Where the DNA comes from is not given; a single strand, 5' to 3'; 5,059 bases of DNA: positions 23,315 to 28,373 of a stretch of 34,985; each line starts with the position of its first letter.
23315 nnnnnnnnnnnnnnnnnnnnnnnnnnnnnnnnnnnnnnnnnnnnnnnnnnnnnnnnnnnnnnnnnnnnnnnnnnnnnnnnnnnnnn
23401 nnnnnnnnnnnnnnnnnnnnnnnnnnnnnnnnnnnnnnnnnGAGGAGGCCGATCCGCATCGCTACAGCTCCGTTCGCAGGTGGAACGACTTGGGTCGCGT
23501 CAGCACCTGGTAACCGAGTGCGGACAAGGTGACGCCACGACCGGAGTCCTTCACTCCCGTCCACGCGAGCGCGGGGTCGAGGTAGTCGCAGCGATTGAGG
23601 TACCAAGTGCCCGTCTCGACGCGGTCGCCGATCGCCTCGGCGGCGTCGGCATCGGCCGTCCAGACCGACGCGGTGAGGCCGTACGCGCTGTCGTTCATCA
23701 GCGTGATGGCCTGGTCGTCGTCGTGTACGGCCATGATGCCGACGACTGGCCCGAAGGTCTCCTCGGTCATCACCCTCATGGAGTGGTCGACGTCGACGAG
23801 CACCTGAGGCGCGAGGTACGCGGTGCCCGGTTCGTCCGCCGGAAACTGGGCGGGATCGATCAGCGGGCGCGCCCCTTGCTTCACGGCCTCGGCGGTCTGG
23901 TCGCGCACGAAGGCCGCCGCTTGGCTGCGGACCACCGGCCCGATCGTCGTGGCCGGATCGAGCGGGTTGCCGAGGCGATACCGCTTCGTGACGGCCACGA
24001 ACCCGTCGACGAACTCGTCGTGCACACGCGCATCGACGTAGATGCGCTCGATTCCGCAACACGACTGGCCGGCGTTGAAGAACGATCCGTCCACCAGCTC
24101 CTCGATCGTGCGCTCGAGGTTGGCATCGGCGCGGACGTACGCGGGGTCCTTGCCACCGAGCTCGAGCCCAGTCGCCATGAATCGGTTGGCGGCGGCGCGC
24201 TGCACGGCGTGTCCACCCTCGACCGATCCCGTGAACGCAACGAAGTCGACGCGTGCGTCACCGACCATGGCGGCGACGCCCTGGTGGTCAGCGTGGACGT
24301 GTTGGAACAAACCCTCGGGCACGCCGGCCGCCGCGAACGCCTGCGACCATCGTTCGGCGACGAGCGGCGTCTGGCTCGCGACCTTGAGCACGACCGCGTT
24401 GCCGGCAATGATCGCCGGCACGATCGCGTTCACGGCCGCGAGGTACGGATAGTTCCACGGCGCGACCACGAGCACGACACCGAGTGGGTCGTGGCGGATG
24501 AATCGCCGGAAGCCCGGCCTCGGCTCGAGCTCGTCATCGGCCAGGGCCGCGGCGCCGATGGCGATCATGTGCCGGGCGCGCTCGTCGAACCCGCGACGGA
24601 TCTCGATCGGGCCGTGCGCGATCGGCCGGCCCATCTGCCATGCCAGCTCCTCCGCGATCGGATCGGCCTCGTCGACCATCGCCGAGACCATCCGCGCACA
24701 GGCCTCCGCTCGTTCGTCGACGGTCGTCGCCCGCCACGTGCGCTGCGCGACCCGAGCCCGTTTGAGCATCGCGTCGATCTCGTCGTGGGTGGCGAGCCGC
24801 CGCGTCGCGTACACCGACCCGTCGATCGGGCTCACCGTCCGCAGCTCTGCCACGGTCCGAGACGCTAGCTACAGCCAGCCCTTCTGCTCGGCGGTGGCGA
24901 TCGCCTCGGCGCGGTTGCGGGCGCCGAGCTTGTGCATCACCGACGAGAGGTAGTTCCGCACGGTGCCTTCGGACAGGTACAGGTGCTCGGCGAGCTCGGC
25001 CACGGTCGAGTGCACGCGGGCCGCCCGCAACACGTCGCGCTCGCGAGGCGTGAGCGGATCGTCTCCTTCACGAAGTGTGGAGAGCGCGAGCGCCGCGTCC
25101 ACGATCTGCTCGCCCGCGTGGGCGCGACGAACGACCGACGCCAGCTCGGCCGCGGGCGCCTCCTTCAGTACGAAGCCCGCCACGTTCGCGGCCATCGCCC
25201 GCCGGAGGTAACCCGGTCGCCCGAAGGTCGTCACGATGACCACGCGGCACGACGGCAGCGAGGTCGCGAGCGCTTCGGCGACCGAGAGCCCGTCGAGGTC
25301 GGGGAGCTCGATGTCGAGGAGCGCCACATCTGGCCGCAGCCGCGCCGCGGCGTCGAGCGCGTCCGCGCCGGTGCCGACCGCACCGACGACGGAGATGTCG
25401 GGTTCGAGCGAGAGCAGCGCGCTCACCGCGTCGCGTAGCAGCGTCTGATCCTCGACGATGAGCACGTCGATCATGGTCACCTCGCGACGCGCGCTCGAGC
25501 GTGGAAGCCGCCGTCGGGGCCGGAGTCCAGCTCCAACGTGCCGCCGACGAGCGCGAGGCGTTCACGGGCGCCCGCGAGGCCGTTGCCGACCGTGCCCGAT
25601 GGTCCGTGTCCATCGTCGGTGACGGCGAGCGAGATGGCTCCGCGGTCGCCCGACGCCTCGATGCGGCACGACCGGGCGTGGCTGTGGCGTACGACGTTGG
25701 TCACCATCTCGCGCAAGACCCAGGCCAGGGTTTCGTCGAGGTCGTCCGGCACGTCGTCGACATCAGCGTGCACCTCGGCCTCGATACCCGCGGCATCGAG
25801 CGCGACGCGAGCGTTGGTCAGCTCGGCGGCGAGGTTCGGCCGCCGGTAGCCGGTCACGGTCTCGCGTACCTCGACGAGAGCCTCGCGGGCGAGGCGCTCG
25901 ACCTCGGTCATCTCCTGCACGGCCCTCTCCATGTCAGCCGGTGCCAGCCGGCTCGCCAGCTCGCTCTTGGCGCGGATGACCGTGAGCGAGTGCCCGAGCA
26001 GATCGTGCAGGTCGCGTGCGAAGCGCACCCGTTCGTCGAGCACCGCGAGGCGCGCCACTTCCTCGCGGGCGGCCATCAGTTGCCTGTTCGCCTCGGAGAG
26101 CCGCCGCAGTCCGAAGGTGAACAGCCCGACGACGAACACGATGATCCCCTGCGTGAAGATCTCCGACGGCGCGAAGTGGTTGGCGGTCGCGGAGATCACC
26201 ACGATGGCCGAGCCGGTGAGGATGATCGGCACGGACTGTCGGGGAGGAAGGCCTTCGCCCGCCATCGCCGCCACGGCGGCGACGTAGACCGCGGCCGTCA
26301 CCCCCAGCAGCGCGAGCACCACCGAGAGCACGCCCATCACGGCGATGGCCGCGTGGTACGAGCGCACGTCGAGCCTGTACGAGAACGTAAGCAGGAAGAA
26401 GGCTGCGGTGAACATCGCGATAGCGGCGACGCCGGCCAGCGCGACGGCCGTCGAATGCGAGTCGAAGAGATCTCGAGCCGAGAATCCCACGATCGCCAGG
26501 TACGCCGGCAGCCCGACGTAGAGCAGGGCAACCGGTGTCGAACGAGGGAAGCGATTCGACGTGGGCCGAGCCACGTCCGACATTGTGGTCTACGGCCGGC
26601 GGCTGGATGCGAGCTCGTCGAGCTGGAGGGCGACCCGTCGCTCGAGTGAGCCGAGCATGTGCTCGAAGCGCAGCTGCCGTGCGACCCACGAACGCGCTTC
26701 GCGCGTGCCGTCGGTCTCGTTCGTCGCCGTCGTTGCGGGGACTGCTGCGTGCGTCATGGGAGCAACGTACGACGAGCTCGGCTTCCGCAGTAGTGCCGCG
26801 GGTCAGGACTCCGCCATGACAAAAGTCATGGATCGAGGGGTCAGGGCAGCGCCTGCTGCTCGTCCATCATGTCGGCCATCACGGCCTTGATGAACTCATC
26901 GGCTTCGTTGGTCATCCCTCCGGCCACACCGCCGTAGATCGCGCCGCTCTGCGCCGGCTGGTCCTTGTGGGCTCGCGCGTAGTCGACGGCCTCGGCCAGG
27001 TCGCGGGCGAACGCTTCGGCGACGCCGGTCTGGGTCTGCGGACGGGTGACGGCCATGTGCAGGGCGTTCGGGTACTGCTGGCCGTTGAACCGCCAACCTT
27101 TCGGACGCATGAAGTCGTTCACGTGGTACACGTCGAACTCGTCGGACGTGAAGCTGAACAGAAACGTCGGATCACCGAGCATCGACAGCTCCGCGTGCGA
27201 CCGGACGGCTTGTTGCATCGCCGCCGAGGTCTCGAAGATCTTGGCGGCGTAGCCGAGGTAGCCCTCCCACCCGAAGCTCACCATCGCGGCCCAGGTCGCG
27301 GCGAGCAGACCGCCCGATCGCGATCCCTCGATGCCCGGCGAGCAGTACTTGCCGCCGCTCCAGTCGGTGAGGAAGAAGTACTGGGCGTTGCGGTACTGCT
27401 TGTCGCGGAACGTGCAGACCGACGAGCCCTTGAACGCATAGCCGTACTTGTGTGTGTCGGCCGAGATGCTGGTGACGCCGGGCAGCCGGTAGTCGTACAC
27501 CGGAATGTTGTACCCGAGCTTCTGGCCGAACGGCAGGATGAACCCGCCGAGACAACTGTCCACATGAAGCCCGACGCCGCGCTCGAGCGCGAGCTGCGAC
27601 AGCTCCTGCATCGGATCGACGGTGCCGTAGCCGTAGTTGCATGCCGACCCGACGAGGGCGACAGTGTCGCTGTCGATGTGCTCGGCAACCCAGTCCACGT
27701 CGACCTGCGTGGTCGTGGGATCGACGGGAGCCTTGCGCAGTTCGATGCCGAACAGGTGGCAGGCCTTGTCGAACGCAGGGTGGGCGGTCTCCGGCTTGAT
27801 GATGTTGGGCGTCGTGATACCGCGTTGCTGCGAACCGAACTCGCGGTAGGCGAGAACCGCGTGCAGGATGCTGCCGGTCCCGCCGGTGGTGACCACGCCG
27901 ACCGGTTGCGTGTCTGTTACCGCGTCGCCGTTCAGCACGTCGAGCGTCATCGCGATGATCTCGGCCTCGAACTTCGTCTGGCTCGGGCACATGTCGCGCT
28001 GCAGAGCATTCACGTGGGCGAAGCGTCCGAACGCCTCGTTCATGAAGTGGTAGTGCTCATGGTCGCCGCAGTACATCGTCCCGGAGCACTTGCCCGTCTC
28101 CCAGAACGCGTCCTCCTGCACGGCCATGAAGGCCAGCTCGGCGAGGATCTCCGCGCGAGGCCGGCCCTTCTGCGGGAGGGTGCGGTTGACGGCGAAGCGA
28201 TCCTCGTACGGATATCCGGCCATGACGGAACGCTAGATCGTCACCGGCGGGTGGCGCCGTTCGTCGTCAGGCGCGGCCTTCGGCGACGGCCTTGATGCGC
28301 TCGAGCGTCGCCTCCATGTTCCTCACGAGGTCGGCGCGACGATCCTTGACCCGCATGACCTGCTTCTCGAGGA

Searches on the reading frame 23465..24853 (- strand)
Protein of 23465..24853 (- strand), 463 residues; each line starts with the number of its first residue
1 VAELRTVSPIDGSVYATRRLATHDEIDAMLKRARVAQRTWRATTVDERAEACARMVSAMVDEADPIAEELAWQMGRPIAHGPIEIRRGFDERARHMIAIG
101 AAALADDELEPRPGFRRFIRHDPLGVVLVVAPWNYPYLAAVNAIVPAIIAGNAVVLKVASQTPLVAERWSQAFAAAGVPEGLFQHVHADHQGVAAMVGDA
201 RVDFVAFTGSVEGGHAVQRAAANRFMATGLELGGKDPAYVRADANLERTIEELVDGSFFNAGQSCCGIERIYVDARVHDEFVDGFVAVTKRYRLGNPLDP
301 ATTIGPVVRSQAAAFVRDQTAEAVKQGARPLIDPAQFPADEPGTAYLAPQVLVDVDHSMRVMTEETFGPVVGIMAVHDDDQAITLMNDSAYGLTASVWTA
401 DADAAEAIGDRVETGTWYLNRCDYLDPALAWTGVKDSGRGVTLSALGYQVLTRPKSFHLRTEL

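Call 47: search_protein_families(library=pfam, proteins=[window:23465-24853:-], max_evalue=0.001)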
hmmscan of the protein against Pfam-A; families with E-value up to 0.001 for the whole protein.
window:23465-24853:- (463 aa): 1 family
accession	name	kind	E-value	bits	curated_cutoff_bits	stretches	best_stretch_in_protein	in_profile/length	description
PF00171.27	Aldedh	-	2.4e-121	405.9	23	1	4-455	9-459/461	Aldehyde dehydrogenase family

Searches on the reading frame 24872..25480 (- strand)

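Call 87: search_protein_families(library=pfam, proteins=[window:24872-25480:-], max_evalue=0.001)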
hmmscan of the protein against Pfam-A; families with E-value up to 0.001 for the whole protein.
window:24872-25480:- (203 aa): 4 families
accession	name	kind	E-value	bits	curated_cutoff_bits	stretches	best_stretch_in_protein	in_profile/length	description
PF00072.30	Response_reg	-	4.2e-21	75.6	30.2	1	6-117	1-110/111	Response regulator receiver domain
PF00196.25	GerE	-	2.9e-13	49.7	23.5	1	141-196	1-56/57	Bacterial regulatory proteins, luxR family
PF04545.22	Sigma70_r4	-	2.9e-07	30.3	24.1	1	143-185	5-48/50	Sigma-70, region 4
PF08281.18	Sigma70_r4_2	-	0.00012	22.1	25.7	1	143-179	11-48/54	Sigma-70, region 4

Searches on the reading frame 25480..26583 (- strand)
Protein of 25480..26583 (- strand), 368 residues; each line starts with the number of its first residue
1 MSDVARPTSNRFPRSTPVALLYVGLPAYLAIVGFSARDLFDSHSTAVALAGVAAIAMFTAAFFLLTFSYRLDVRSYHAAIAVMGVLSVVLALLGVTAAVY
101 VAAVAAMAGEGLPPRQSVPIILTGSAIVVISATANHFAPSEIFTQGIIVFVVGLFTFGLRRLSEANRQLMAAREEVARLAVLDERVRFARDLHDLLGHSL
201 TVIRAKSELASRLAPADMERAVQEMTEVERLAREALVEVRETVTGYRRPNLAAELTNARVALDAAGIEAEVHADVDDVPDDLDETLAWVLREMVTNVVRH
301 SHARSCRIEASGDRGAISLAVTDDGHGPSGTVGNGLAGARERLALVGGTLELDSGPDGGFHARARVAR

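Call 47: search_protein_families(library=pfam, proteins=[window:25480-26583:-], max_evalue=0.001)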
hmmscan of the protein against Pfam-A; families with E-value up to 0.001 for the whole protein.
window:25480-26583:- (368 aa): 3 families
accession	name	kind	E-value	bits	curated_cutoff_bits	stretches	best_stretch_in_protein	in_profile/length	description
PF07730.19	HisKA_3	-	4.7e-18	65.9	24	1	184-249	1-66/68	Histidine kinase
PF02518.31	HATPase_c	-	3.9e-07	30.9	26.4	1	285-365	5-106/111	Histidine kinase-, DNA gyrase B-, and HSP90-like ATPase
PF13581.12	HATPase_c_2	-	3.4e-05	24.3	27.4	1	270-328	16-79/127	Histidine kinase-like ATPase domain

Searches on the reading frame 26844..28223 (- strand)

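Call 47: search_protein_families(library=pfam, proteins=[window:26844-28223:-], max_evalue=0.001)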
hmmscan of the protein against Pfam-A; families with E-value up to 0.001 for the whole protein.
window:26844-28223:- (460 aa): 2 families
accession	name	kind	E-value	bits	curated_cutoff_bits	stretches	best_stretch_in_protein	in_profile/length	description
PF00282.25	Pyridoxal_deC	-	6.2e-16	58.5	27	1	39-349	35-362/375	Pyridoxal-dependent decarboxylase conserved domain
PF00266.25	Aminotran_5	-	0.00035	20.1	21.5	1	110-224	65-177/371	Aminotransferase class-V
